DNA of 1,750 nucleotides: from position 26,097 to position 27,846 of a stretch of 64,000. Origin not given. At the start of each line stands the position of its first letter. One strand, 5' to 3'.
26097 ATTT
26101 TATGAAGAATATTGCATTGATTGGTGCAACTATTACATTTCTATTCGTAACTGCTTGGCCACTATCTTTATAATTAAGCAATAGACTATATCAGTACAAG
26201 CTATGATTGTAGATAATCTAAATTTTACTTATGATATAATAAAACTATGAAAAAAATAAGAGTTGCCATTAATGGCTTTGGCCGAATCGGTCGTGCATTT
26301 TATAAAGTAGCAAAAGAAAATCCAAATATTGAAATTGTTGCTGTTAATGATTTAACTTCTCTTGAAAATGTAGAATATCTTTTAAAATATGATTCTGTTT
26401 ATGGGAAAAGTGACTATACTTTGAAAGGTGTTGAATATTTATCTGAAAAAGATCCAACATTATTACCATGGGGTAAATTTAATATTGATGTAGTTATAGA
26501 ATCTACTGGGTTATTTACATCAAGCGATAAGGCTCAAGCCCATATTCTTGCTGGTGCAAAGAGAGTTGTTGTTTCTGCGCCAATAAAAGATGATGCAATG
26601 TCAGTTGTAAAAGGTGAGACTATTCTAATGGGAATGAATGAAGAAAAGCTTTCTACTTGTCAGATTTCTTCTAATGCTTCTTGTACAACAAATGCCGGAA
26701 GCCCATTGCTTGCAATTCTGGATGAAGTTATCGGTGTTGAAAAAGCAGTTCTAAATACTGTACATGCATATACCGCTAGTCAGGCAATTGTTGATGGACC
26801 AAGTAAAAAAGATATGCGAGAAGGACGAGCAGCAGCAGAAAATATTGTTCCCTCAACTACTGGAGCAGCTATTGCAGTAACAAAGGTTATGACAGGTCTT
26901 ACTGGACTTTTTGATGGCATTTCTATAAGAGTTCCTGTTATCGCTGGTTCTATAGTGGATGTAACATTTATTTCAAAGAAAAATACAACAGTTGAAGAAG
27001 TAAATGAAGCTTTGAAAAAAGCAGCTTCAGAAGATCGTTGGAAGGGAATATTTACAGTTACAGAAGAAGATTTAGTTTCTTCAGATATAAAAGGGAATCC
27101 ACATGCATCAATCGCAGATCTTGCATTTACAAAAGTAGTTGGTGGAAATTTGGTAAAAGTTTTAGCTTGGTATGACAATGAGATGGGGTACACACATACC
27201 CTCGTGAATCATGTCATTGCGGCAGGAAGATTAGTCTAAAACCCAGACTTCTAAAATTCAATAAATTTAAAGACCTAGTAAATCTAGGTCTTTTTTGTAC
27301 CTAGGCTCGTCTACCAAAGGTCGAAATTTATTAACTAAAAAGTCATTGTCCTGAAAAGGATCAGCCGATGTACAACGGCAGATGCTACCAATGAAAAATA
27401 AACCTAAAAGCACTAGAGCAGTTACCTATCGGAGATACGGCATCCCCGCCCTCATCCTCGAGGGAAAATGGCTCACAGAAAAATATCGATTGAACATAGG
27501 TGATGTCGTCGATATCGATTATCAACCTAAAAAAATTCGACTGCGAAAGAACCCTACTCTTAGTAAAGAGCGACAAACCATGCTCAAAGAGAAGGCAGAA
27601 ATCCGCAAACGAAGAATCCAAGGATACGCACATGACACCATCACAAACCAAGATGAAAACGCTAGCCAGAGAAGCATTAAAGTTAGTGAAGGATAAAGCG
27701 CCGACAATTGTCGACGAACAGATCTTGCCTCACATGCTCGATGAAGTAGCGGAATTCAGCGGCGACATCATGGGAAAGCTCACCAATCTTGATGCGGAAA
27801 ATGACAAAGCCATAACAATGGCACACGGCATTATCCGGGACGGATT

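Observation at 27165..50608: Integrative element inserted in the 3' end of gap with three versions of the gene terminus (tandem accretion)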

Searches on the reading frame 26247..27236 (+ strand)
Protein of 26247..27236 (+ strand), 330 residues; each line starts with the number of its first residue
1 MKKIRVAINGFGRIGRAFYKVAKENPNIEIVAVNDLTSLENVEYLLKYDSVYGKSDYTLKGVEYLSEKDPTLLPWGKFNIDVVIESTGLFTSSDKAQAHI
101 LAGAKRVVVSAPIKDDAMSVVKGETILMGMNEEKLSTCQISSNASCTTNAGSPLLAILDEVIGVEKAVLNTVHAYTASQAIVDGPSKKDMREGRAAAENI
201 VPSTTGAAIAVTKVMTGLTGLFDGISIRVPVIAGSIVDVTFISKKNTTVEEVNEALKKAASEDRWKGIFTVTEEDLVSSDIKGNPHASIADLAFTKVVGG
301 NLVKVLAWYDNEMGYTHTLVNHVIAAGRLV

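Call 20: find_related_loci(query=window:26247-27236:+, collection=genome_contigs, flank=10000)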
Query window:26247-27236:+ (330 aa) in genome_contigs; peptide patterns used: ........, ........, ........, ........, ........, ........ (x = any residue, [..] = any of these).
600 stretches matched a pattern (row limit reached: there are more); 591 encode a relative of the query (tblastn E <= 1e-3); the best 80 are kept; 80 distinct loci.
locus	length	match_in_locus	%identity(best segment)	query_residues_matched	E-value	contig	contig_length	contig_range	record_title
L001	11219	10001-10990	86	1-330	0e+0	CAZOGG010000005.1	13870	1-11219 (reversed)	MAG TPA_asm: uncultured Candidatus Saccharibacteria bacterium isolate SRP286056_co3_452 genome assembly, contig: NODE_47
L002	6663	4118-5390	86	1-330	0e+0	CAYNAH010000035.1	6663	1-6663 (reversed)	MAG TPA_asm: uncultured Candidatus Saccharibacteria bacterium isolate SRP342105_co1_464 genome assembly, contig: NODE_16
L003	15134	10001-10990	84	1-330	0e+0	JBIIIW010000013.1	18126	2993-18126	MAG: Candidatus Paceibacteria bacterium isolate ME2001-09-10pf_3300042914_group1_bin230 Rohwer_bin1538_scaffold_2545_c1,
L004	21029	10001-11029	75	1-330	7e-169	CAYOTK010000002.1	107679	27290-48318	MAG TPA_asm: uncultured Candidatus Saccharibacteria bacterium isolate SRP278252_co2_142 genome assembly, contig: NODE_24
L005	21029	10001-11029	74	1-330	7e-168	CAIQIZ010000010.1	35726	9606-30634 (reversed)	uncultured bacterium isolate AM-2014_bin-3837 genome assembly, contig: bin-3837:10/31, whole genome shotgun sequence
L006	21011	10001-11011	73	4-327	1e-163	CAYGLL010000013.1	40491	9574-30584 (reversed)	MAG TPA_asm: uncultured Candidatus Saccharibacteria bacterium isolate ERP113451_co5_314 genome assembly, contig: NODE_43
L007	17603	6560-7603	71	1-330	1e-162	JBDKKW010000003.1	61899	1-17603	MAG: Candidatus Parcubacteria bacterium isolate hopbrook_2019_sw_WHONDRS-S19S_0012_A_bin.19 scaffold_0000012, whole geno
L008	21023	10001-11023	68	1-328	2e-157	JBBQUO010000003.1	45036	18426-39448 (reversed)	MAG: Candidatus Paceibacteria bacterium isolate Co_metawrap_1931 Cmw_1931_k141_10418798_length_45036_cov_9.2924, whole g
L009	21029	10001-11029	71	1-330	1e-156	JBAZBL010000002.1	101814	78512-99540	MAG: Candidatus Paceibacterota bacterium isolate SO_2017_GW1_111 NODE_1353_length_101814_cov_1.497045_OW334_2017, whole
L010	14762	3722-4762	68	2-328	1e-153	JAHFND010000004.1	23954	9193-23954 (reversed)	MAG: bacterium isolate nzgw472 NODE_1906_length_23955_cov_3.770244, whole genome shotgun sequence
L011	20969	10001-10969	69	4-327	5e-153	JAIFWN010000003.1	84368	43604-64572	MAG: Candidatus Parcubacteria bacterium isolate viral-cat_50_13 PAFVLPS_2018_scaffold_2708, whole genome shotgun sequenc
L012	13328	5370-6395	67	2-330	1e-152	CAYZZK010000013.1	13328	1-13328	MAG TPA_asm: uncultured Candidatus Saccharibacteria bacterium isolate SRP193066_co2_443 genome assembly, contig: NODE_24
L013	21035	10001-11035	68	1-330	1e-152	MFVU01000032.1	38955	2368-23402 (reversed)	MAG: Candidatus Nomurabacteria bacterium RIFCSPLOWO2_12_FULL_44_11 rifcsplowo2_12_scaffold_6646, whole genome shotgun se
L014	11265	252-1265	69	3-330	7e-152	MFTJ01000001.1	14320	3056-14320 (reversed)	MAG: Candidatus Nomurabacteria bacterium RIFCSPHIGHO2_01_FULL_39_10 rifcsphigho2_01_scaffold_10060, whole genome shotgun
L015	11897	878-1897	66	2-330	2e-151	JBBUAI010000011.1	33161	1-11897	MAG: Patescibacteria group bacterium isolate H51-bin080_1 H51_bin080_1_000000000011, whole genome shotgun sequence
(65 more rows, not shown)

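Call 85: find_homologous_proteins(query=window:26247-27236:+, max_evalue=1e-100)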
Query window:26247-27236:+ (330 aa): 7588 proteins with E <= 1e-100 among 8000 candidates; the best 120 are listed.
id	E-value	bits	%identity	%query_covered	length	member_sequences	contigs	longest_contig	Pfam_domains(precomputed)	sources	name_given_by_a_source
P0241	1.1e-208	709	100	100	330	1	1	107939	PF02800.26,PF00044.31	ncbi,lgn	-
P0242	4.2e-202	688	96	100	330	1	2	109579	PF02800.26,PF00044.31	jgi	jgi:glyceraldehyde 3-phosphate dehydrogenase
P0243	5.3e-187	638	88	100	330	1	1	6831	PF02800.26,PF00044.31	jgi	jgi:glyceraldehyde 3-phosphate dehydrogenase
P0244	3.5e-185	632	86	100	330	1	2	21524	PF02800.26,PF00044.31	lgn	-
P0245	4.0e-185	632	87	100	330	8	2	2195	PF02800.26,PF00044.31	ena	-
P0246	4.4e-185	632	88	99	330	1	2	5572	PF02800.26,PF00044.31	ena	-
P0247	4.5e-185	632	87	100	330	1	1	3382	PF02800.26,PF00044.31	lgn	-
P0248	5.5e-185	632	87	100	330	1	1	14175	PF02800.26,PF00044.31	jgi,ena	-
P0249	5.8e-185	632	86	100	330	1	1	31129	PF02800.26,PF00044.31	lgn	-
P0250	5.9e-185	632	88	100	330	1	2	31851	PF02800.26,PF00044.31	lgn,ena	-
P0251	1.1e-184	631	87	100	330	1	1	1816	PF02800.26,PF00044.31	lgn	-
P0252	1.2e-184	631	86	100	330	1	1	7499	PF02800.26,PF00044.31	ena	-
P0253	1.4e-184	630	87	100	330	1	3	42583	PF02800.26,PF00044.31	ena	-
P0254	2.3e-184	630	87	100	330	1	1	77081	PF02800.26,PF00044.31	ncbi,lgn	-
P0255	3.3e-184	629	87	100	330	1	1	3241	PF02800.26,PF00044.31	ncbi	-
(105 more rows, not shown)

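Call 87: find_encoding_contigs(protein=P0242, flank=10000, max_places=3)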
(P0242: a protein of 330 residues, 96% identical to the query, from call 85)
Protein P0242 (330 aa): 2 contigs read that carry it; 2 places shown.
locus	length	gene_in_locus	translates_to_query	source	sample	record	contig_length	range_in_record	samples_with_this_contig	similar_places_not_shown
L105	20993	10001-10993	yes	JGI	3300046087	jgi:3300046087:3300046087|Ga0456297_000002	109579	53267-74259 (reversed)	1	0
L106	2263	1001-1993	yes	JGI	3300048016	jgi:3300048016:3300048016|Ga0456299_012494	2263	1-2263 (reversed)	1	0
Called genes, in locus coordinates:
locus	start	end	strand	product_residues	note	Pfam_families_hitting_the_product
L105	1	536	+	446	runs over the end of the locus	PF02403:Seryl_tRNA_N, PF00587:tRNA-synt_2b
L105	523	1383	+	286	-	-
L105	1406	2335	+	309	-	PF00768:Peptidase_S11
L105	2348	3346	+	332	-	PF01207:Dus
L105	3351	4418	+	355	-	PF06068:TIP49 (faint), PF05496:RuvB_N (weak), PF13177:DNA_pol3_delta2, PF00004:AAA, PF13401:AAA_22 (faint)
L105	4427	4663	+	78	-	PF01230:HIT (weak)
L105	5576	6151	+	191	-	PF04140:ICMT, PF04191:PEMT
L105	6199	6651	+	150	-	-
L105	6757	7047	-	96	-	-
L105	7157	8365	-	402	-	PF07992:Pyr_redox_2, PF13454:NAD_binding_9 (faint), PF13738:Pyr_redox_3 (weak), PF00070:Pyr_redox, PF22366:NDH2_C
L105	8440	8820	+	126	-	PF07681:DoxX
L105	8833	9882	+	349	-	PF01180:DHO_dh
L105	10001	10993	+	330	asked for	PF00044:Gp_dh_N, PF02800:Gp_dh_C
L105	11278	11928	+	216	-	-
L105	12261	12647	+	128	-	PF02452:PemK_toxin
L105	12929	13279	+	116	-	-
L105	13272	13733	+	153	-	PF02502:LacAB_rpiB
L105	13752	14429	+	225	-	PF00834:Ribul_P_3_epim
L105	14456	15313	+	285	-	PF13292:DXP_synthase_N (weak), PF00456:Transketolase_N, PF00676:E1_dh (weak)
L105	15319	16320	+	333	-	PF02779:Transket_pyr, PF02780:Transketolase_C, PF22613:Transketolase_C_1 (weak)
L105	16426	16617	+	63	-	-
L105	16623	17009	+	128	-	-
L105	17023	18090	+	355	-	-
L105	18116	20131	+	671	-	PF04851:ResIII, PF13604:AAA_30 (faint), PF17757:UvrB_inter, PF27431:UvrB_3rd, PF00271:Helicase_C, PF12344:UvrB, PF02151:UVR (weak)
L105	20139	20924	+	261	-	PF00072:Response_reg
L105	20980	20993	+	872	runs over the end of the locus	PF00005:ABC_tran (faint), PF02463:SMC_N (faint), PF13191:AAA_16 (faint), PF13555:AAA_29 (faint), PF20703:nSTAND1 (faint), PF13304:AAA_21 (faint), PF13401:AAA_22 (faint), PF17760:UvrA_inter, +1 more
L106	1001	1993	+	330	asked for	PF00044:Gp_dh_N, PF02800:Gp_dh_C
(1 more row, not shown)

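Call 92: find_encoding_contigs(protein=P0241, flank=1500, max_places=4)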
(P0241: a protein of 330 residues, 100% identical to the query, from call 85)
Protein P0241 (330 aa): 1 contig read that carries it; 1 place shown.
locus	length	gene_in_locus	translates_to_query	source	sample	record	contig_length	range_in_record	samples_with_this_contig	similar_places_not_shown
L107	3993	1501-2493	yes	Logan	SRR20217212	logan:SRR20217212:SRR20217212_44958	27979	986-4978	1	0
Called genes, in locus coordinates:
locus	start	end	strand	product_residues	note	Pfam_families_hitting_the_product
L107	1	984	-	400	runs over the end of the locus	PF07992:Pyr_redox_2, PF13454:NAD_binding_9 (faint), PF13738:Pyr_redox_3 (faint), PF00070:Pyr_redox (weak), PF22366:NDH2_C (weak)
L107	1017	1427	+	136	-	PF07681:DoxX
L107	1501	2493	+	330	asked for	PF00044:Gp_dh_N, PF02800:Gp_dh_C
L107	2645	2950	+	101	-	-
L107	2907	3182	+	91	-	-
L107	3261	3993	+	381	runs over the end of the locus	PF13479:AAA_24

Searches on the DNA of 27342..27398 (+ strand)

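Call 64: build_rna_model(alignment_id=A4, structure=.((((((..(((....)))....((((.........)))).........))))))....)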
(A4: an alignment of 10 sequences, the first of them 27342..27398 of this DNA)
Model R1 built from alignment A4 (10 sequences, 59 columns); structure: as given.
model positions 57; base pairs 13; branch points 1; effective number of sequences 4.19; information 0.977 bits per position. Calibrated on 0.2 Mb of random sequence (short: E-values are rough).
structure used (alignment columns):
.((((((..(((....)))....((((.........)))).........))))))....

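Call 66: search_with_rna_model(model_id=R1, sources=[window, L001, L002, L003, L004, L005, L006, L007, L008, L009, L010, L011, L012, L013, L014, L015, L016, L017, L018, L019, L020, L021, L022, L023, L024, L025, L026, L027, L028, L029, L030, L031, L032, L033, L034, L035, L036, L037, L038, L039, L040, L041, L042, L043, L044, L045, L046, L047, L048, L049, L050, L051, L052, L053, L054, L055, L056, L057, L058, L059, L060, L061, L062, L063, L064, L065, L066, L067, L068, L069, L070, L071, L072, L073, L074, L081, L087, L088, L089, L090, L093, L095, L096, L098], max_evalue=1, make_alignment=true)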
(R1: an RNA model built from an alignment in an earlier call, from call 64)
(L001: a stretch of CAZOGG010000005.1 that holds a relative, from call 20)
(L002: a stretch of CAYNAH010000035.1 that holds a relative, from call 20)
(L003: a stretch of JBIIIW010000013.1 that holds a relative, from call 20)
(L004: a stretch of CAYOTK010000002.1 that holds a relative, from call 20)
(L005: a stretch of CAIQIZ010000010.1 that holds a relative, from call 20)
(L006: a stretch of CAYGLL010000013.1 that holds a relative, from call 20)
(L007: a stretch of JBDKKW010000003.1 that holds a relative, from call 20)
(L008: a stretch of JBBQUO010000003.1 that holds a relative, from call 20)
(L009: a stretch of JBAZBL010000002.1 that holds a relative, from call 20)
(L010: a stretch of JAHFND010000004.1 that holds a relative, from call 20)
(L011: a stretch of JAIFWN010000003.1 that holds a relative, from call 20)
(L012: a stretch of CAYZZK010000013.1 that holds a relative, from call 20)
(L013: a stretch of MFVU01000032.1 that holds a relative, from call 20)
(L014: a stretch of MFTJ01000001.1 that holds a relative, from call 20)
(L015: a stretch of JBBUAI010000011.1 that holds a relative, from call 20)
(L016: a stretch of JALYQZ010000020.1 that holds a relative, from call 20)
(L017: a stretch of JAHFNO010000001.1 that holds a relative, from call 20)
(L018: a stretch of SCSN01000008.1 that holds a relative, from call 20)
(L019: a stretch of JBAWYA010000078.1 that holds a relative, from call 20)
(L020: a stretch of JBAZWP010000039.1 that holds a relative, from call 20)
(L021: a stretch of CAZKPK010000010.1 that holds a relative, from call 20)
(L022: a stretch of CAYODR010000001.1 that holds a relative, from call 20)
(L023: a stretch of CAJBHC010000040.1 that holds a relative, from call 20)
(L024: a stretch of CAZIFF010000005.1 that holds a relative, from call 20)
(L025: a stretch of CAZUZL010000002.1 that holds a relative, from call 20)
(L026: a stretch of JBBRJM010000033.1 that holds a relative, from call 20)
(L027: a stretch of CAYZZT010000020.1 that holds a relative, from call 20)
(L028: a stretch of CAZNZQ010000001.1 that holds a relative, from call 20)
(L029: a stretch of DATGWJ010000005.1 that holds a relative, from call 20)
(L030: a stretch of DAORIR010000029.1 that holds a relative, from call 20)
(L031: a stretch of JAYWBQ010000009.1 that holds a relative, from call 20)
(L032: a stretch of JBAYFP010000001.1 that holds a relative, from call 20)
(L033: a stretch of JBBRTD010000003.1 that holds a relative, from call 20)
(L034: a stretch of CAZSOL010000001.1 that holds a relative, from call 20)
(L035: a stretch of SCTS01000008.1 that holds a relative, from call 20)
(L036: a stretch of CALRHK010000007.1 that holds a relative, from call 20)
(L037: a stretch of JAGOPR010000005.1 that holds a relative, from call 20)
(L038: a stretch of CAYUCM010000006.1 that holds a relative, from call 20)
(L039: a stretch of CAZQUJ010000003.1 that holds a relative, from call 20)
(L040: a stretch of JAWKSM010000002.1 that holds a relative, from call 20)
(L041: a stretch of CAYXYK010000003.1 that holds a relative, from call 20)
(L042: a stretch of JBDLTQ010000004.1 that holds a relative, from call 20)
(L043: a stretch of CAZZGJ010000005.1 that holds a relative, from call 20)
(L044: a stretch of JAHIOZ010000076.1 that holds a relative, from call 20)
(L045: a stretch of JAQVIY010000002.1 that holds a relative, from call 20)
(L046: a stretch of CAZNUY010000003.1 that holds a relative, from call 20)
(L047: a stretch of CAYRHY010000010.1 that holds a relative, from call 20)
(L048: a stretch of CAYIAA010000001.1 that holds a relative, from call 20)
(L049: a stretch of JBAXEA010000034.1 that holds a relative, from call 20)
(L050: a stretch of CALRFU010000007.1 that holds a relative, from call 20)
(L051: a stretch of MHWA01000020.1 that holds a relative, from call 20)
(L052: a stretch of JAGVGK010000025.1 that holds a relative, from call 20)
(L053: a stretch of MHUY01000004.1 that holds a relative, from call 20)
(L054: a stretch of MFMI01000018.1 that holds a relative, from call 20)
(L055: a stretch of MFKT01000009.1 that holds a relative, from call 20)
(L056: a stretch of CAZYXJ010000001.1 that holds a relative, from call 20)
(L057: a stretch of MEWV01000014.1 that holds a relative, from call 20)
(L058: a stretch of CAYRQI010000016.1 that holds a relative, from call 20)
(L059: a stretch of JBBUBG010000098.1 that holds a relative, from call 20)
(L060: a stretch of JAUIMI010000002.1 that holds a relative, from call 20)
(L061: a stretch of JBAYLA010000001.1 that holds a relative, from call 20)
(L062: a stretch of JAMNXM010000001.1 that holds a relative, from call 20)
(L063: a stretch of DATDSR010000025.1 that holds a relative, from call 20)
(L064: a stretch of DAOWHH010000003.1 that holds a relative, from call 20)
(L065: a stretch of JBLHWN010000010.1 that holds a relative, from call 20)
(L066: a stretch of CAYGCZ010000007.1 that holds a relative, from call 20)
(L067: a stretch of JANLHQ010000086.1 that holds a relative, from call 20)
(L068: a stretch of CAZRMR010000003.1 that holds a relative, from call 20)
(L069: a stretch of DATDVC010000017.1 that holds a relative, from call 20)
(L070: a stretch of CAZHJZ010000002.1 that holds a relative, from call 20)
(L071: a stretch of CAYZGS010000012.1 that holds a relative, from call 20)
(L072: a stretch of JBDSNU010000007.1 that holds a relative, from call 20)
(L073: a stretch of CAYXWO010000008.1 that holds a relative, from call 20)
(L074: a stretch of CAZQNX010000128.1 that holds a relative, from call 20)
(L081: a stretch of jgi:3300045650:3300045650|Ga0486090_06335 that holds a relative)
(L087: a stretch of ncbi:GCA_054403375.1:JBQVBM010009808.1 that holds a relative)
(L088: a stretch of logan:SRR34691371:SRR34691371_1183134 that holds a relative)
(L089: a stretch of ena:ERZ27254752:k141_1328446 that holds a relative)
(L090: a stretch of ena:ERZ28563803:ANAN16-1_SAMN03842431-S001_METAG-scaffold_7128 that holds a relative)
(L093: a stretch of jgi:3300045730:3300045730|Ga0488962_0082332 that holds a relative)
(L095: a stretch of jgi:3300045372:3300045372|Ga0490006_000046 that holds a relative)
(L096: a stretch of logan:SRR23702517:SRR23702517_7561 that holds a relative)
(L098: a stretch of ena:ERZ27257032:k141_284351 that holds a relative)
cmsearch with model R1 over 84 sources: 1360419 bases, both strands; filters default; matches with E-value up to 1: 14.
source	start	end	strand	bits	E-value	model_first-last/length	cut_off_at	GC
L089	293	349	+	82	4e-20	1-57/57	no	0.42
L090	177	233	+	82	4e-20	1-57/57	no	0.42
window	27342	27398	+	81.3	6.6e-20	1-57/57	no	0.44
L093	6740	6796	+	78.6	4e-19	1-57/57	no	0.46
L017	11499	11555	+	78.3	4.8e-19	1-57/57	no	0.47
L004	11136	11193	+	70.8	8e-17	1-57/57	no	0.47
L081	9803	9857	+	68.7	3.3e-16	1-57/57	no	0.47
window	48708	48761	+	67.4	8e-16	1-57/57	no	0.57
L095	9779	9833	+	66.4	1.5e-15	1-57/57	no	0.56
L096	7422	7476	+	66.4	1.5e-15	1-57/57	no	0.56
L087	11900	11955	+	63.8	9e-15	1-57/57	no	0.46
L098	9789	9846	+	61.7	3.8e-14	1-57/57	no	0.52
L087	9778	9832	+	51.8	3.1e-11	1-57/57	no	0.53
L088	9778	9832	+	51.8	3.1e-11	1-57/57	no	0.53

Alignment A5: 14 matches aligned to the model, 59 columns, each read 5' to 3' on its own strand. Consensus structure (alignment columns), stored with it:
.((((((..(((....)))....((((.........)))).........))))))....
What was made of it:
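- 27342..27398 (+): Copy 1 of a conserved three-way-junction motif; its 3' strand contains the ATG of ORF 27382-27696. Covariance model R1 scores it at 81 bits (call 66).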

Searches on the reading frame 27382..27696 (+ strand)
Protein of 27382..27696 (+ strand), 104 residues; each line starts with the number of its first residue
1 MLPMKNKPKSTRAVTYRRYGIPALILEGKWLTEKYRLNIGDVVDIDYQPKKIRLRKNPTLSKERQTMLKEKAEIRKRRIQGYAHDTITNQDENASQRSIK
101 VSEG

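Call 12: search_protein_families(library=pfam, proteins=[window:27382-27696:+], max_evalue=0.01)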
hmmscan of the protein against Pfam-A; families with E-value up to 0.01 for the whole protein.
window:27382-27696:+ (104 aa): 0 families

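Call 37: search_protein_families(library=phrogs, proteins=[window:27382-27696:+], max_evalue=0.001)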
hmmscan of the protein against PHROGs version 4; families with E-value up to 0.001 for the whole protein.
window:27382-27696:+ (104 aa): 0 families
